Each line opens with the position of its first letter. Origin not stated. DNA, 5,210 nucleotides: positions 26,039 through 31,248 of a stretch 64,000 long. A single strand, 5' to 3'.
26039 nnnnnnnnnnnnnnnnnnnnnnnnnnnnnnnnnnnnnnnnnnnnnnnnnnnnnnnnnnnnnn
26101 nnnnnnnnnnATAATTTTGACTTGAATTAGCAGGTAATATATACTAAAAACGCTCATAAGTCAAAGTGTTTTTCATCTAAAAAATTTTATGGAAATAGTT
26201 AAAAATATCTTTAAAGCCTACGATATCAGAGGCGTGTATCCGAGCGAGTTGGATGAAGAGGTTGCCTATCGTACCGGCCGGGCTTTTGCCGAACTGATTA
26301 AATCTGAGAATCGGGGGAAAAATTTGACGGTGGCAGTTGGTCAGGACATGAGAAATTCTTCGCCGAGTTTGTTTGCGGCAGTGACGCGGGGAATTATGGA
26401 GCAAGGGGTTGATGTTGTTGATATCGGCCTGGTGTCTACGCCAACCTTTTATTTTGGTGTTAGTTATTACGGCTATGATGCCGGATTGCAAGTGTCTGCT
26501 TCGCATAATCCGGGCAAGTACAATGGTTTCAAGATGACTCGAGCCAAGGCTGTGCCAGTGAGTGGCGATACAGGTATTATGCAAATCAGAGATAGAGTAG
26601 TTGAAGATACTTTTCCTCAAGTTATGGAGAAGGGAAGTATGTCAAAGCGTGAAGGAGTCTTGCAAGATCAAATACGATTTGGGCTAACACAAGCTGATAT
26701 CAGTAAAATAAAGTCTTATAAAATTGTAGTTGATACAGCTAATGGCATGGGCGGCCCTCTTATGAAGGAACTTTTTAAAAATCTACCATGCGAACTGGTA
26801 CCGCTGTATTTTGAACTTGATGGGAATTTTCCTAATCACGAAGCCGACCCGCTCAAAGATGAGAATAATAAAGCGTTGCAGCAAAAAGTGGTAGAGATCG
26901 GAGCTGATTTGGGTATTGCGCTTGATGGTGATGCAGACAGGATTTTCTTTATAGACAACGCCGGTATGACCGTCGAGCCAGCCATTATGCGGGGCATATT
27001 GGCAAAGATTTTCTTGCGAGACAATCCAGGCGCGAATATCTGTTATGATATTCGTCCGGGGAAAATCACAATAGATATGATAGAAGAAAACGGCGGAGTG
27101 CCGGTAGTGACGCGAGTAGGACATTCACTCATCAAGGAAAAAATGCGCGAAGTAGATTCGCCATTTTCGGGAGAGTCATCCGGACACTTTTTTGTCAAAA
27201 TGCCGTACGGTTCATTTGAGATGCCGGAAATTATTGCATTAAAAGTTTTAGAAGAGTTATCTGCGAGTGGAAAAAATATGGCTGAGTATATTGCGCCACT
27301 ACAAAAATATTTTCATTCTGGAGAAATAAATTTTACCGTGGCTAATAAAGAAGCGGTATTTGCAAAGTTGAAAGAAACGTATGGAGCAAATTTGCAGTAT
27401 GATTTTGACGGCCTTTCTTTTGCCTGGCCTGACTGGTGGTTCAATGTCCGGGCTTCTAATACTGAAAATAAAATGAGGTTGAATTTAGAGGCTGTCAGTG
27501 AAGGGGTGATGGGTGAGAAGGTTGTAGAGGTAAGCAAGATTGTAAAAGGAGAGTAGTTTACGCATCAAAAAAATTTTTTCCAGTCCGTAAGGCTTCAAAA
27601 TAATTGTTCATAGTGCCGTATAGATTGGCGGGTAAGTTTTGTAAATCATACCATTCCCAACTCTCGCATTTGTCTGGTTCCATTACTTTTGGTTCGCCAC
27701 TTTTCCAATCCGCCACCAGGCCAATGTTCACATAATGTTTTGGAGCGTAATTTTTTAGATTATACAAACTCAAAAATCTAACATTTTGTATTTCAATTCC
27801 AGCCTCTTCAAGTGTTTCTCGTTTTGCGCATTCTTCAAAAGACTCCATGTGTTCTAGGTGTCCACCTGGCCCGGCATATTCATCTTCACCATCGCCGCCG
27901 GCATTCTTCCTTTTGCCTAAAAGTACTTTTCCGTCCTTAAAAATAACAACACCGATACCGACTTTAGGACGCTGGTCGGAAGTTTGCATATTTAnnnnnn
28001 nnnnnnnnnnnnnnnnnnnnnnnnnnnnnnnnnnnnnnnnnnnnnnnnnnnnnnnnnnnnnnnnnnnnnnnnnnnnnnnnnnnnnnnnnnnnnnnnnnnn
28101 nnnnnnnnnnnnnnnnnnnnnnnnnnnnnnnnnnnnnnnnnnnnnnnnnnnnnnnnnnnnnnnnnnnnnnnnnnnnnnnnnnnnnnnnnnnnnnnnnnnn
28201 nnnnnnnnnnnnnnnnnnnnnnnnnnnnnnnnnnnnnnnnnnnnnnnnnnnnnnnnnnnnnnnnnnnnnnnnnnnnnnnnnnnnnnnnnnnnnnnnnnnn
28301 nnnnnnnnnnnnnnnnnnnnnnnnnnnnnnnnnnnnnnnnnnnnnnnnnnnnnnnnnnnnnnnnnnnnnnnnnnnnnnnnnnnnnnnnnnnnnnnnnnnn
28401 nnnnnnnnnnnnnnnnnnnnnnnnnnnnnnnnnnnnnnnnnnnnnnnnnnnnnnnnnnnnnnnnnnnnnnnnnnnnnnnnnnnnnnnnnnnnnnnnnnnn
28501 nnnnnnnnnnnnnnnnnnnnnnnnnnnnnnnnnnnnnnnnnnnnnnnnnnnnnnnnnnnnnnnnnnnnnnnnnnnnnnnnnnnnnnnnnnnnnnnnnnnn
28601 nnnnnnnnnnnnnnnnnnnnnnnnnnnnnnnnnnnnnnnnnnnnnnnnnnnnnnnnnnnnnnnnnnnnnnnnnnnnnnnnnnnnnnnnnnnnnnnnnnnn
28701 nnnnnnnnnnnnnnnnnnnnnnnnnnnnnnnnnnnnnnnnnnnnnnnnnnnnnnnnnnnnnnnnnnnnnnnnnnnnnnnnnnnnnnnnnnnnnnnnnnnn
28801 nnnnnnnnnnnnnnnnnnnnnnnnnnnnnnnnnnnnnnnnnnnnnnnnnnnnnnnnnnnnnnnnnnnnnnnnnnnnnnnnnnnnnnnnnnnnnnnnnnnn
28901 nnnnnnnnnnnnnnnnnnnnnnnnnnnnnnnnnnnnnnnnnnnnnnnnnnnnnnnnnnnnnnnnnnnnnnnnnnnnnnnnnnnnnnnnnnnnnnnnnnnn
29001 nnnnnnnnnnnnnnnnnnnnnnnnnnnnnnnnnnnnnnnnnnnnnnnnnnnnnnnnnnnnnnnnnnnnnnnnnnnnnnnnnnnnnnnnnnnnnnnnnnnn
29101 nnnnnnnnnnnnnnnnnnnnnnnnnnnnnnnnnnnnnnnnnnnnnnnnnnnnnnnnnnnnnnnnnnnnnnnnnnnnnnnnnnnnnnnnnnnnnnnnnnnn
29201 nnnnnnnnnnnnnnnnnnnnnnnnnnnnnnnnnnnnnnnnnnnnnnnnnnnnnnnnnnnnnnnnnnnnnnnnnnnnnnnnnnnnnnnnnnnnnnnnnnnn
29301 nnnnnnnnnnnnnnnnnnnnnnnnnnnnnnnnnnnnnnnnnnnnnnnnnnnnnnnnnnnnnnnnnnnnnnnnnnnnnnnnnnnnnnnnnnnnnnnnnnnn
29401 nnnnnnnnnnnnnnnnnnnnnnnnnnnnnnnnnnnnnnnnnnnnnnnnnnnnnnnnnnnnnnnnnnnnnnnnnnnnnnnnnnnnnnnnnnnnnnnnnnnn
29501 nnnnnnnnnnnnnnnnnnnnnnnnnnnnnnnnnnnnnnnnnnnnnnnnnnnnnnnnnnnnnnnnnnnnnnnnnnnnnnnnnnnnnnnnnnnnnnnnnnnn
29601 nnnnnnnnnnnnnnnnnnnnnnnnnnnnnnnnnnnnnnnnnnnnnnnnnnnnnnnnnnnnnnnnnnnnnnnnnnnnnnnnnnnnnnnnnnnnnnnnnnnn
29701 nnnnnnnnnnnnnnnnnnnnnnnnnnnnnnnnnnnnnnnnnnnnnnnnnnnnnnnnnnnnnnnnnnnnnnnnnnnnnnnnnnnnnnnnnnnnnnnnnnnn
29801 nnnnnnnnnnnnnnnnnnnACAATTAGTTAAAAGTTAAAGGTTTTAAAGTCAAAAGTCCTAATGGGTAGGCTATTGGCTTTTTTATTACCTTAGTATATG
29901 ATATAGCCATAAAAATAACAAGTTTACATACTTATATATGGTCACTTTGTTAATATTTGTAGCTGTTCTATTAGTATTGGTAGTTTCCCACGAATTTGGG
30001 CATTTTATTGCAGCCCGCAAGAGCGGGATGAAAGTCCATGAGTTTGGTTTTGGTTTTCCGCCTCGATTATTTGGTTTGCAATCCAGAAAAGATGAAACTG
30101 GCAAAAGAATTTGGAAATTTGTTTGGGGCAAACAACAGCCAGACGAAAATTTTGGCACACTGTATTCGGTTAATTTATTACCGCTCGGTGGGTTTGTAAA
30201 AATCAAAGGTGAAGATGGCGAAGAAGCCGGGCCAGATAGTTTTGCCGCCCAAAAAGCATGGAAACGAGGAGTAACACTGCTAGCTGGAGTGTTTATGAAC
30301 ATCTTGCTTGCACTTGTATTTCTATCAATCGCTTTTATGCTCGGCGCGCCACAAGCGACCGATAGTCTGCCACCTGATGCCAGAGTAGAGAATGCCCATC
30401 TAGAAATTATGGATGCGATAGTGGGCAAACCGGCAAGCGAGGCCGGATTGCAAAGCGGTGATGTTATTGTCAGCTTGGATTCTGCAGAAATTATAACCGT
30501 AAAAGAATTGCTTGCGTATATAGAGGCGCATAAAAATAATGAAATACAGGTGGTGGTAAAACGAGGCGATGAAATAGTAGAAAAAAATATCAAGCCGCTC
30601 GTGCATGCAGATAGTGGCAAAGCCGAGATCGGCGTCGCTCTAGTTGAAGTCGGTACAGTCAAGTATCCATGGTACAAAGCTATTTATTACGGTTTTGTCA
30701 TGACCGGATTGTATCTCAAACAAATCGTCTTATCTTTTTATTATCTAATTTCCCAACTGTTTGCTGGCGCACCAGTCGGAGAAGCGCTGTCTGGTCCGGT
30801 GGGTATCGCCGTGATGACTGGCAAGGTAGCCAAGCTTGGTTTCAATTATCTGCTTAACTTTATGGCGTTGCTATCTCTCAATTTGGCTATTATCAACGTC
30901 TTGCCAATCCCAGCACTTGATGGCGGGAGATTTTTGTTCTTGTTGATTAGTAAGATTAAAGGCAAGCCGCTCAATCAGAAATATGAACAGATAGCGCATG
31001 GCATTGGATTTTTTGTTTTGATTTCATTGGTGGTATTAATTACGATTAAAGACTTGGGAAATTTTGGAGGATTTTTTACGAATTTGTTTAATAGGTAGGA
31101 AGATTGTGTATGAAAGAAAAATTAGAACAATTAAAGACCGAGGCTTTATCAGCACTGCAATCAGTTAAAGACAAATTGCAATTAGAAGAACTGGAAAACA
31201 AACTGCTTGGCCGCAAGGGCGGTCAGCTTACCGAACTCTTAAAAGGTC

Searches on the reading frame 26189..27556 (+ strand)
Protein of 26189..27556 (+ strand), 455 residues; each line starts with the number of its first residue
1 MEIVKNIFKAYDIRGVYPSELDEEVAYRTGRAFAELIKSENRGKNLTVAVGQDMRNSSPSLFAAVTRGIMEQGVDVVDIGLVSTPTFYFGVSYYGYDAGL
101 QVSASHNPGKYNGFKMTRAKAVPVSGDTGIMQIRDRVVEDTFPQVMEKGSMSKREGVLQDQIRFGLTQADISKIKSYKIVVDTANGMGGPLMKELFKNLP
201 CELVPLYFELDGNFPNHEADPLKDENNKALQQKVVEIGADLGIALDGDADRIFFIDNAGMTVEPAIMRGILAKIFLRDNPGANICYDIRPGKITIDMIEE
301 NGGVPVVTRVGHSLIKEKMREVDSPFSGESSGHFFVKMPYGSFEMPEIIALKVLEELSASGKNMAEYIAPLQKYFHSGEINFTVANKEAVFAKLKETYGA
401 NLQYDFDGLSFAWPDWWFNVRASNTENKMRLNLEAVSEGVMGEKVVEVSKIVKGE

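Call 42: search_protein_families(library=pfam, proteins=[window:26189-27556:+], max_evalue=0.00001)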
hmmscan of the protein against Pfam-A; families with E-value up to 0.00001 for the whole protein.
window:26189-27556:+ (455 aa): 4 families
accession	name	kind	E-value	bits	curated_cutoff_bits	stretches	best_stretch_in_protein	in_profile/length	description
PF02878.22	PGM_PMM_I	-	3.2e-35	121.3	22.5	1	6-140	2-134/138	Phosphoglucomutase/phosphomannomutase, alpha/beta/alpha domain I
PF02879.22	PGM_PMM_II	-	3.2e-22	79.4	29.3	1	168-259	10-103/103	Phosphoglucomutase/phosphomannomutase, alpha/beta/alpha domain II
PF02880.22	PGM_PMM_III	-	2.5e-11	44.2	20.7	1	270-374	8-115/115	Phosphoglucomutase/phosphomannomutase, alpha/beta/alpha domain III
PF00408.26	PGM_PMM_IV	-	2.8e-06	27.7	23.1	1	379-443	1-60/68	Phosphoglucomutase/phosphomannomutase, C-terminal domain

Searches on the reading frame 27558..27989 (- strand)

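Call 42: search_protein_families(library=pfam, proteins=[window:27558-27989:-], max_evalue=0.00001)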
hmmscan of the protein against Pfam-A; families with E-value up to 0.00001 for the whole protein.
window:27558-27989:- (143 aa): 1 family
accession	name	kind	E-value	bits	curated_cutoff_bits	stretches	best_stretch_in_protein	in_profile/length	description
PF00293.34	NUDIX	-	9.5e-20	71.4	21.1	1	9-126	3-126/134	NUDIX domain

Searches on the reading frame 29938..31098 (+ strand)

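Call 43: search_protein_families(library=pfam, proteins=[window:29938-31098:+], max_evalue=0.00001)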
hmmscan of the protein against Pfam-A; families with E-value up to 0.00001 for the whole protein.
window:29938-31098:+ (386 aa): 3 families
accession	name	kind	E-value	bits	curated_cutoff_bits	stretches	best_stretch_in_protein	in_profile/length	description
PF02163.28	Peptidase_M50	-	2.8e-53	181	27.2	2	72-363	45-220/221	Peptidase family M50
PF13180.12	PDZ_2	-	2.5e-08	34.5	27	1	157-219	16-79/80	PDZ domain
PF17820.7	PDZ_6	-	1e-07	32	27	1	158-209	3-54/54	PDZ domain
